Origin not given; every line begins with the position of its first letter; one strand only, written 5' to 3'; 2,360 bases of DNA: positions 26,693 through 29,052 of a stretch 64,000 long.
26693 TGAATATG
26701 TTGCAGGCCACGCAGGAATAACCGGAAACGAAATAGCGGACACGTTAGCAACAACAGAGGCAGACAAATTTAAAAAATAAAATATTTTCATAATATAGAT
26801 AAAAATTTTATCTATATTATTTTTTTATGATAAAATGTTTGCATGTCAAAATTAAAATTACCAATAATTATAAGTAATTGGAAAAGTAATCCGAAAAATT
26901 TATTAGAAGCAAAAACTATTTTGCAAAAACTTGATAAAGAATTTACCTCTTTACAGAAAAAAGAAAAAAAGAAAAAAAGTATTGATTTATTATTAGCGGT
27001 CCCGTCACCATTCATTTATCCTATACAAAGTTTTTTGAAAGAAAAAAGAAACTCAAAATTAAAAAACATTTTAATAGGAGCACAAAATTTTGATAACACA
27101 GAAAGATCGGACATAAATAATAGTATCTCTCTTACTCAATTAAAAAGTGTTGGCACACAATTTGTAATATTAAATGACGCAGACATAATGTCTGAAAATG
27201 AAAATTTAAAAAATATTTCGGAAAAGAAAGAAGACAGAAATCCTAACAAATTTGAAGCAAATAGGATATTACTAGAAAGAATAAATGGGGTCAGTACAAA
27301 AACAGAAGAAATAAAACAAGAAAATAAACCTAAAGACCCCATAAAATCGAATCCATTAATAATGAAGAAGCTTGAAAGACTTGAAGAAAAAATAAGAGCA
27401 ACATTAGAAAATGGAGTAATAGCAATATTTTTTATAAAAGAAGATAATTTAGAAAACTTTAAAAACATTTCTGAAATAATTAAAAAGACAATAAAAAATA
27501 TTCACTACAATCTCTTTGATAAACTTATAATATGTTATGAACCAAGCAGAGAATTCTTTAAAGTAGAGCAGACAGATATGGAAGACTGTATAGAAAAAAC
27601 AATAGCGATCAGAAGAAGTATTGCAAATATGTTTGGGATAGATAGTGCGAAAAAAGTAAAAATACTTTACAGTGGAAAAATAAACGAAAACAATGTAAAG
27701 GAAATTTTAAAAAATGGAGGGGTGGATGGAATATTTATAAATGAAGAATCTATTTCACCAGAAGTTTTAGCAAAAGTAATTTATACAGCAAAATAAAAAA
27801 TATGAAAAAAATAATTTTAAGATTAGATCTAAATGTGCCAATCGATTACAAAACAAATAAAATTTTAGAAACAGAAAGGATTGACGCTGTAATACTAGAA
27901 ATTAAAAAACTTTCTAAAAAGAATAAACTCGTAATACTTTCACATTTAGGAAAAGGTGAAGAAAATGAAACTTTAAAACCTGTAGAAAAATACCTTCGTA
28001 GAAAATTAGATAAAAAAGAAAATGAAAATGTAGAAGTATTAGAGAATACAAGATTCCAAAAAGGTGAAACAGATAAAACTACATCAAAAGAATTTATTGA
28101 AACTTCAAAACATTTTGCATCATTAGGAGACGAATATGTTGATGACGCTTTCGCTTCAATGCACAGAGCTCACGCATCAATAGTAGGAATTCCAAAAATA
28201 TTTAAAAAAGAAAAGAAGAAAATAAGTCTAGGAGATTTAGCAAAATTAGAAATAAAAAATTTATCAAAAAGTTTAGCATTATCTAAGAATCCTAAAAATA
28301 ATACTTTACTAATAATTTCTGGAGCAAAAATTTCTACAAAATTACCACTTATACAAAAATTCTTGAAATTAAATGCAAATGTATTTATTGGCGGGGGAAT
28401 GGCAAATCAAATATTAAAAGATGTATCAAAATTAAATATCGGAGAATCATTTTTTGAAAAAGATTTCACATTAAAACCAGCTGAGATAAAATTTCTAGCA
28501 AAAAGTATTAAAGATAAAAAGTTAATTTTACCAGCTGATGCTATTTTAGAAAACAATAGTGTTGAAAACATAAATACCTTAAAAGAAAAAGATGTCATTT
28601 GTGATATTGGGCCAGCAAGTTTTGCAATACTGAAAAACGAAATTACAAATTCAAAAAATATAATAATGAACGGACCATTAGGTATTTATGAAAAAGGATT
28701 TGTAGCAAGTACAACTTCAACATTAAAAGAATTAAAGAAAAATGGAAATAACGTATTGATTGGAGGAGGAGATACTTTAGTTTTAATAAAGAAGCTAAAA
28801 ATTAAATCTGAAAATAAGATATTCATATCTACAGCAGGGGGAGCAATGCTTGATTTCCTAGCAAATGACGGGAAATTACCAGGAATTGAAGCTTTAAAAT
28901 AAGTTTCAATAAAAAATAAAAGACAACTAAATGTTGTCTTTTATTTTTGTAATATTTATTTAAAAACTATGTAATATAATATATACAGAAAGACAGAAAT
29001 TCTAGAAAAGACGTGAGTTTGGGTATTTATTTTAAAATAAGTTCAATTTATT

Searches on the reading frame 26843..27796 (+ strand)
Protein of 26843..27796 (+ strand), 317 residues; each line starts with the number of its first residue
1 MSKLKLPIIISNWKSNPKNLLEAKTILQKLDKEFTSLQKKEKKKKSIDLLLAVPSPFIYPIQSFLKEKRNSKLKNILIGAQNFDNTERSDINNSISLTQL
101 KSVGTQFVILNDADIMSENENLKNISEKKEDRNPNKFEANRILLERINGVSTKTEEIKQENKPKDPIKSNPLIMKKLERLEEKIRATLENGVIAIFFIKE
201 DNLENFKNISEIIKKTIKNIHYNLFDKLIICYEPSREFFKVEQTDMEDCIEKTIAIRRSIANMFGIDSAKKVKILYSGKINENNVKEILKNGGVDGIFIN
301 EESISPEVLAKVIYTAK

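Call 81: search_protein_families(library=pfam, proteins=[window:26843-27796:+], max_evalue=0.001)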
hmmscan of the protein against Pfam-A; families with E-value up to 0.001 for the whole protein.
window:26843-27796:+ (317 aa): 1 family
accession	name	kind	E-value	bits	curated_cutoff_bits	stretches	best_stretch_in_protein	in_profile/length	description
PF00121.24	TIM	-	2.1e-24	86.8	20.1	2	178-314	103-243/245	Triosephosphate isomerase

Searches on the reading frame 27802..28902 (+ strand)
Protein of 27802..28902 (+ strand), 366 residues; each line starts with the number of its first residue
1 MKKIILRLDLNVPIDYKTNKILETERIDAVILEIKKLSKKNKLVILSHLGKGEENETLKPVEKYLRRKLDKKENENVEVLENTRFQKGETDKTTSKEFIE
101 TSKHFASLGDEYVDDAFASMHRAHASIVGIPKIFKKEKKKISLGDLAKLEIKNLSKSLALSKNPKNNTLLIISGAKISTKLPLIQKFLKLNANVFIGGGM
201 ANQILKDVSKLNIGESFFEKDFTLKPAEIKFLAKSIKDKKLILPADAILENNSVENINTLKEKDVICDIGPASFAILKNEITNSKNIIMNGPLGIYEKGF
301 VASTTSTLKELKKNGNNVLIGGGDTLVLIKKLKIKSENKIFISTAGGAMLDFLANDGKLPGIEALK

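Call 81: search_protein_families(library=pfam, proteins=[window:27802-28902:+], max_evalue=0.001)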
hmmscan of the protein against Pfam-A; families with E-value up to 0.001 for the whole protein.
window:27802-28902:+ (366 aa): 1 family
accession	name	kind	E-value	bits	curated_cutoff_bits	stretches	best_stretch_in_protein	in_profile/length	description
PF00162.24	PGK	-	1e-73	249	27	1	2-354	9-377/379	Phosphoglycerate kinase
